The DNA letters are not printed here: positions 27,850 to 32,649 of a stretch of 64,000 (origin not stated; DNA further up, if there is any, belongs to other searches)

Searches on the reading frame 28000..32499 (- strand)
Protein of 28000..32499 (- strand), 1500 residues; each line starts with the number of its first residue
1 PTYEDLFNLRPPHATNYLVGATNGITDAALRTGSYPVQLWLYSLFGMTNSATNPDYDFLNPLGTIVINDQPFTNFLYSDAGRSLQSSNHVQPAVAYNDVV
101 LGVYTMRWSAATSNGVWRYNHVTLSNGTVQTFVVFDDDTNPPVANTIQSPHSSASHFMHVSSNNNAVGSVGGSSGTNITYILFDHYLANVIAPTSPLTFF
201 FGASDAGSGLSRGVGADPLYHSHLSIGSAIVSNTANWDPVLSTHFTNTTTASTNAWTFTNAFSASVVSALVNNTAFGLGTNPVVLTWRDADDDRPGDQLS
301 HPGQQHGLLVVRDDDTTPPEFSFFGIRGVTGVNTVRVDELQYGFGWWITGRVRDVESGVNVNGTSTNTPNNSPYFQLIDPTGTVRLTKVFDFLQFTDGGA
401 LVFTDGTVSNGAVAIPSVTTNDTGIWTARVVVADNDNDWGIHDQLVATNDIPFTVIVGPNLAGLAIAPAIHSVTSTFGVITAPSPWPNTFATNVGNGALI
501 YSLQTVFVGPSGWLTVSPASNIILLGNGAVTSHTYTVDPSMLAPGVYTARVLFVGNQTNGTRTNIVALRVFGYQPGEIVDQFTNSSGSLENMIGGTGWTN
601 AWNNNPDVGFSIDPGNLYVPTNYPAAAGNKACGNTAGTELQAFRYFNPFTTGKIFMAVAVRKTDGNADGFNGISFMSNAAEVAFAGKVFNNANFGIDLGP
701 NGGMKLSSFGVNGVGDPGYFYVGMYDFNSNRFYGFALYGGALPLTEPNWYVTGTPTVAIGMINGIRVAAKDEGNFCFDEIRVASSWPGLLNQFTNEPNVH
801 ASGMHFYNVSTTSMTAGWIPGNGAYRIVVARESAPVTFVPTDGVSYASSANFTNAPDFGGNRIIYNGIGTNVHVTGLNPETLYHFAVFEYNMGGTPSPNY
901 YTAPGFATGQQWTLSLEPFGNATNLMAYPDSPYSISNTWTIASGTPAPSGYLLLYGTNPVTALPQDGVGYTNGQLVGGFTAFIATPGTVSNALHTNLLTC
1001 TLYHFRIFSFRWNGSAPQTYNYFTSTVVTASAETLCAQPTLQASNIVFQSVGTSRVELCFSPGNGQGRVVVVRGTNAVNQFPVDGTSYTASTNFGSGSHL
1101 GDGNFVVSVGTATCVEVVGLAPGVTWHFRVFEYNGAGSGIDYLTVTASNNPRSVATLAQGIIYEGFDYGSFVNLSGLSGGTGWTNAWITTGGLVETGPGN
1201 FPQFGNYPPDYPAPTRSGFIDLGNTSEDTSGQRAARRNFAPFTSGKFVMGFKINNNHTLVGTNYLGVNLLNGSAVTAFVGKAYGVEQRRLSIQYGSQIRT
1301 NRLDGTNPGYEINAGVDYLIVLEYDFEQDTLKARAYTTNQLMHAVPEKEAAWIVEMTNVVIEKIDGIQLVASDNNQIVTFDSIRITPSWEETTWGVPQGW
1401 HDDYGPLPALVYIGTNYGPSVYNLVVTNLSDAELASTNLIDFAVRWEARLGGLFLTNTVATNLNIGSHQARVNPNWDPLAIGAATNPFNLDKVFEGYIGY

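Call 10: search_protein_families(library=pfam, proteins=[window:28000-32499:-], max_evalue=0.01)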
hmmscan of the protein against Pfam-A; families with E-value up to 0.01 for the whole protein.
window:28000-32499:- (1500 aa): 2 families
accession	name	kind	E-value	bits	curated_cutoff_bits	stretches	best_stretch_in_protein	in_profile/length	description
PF00041.27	fn3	-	6.1e-08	33.2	25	1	802-898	4-79/84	Fibronectin type III domain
PF16656.11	Pur_ac_phosph_N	-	3e-06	28.1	30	0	808-891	10-82/93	Purple acid Phosphatase, N-terminal domain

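Call 33: search_protein_families(library=ncbifam, proteins=[window:28000-32499:-], max_evalue=0.01)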
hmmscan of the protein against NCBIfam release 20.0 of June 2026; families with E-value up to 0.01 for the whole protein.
window:28000-32499:- (1500 aa): 0 families
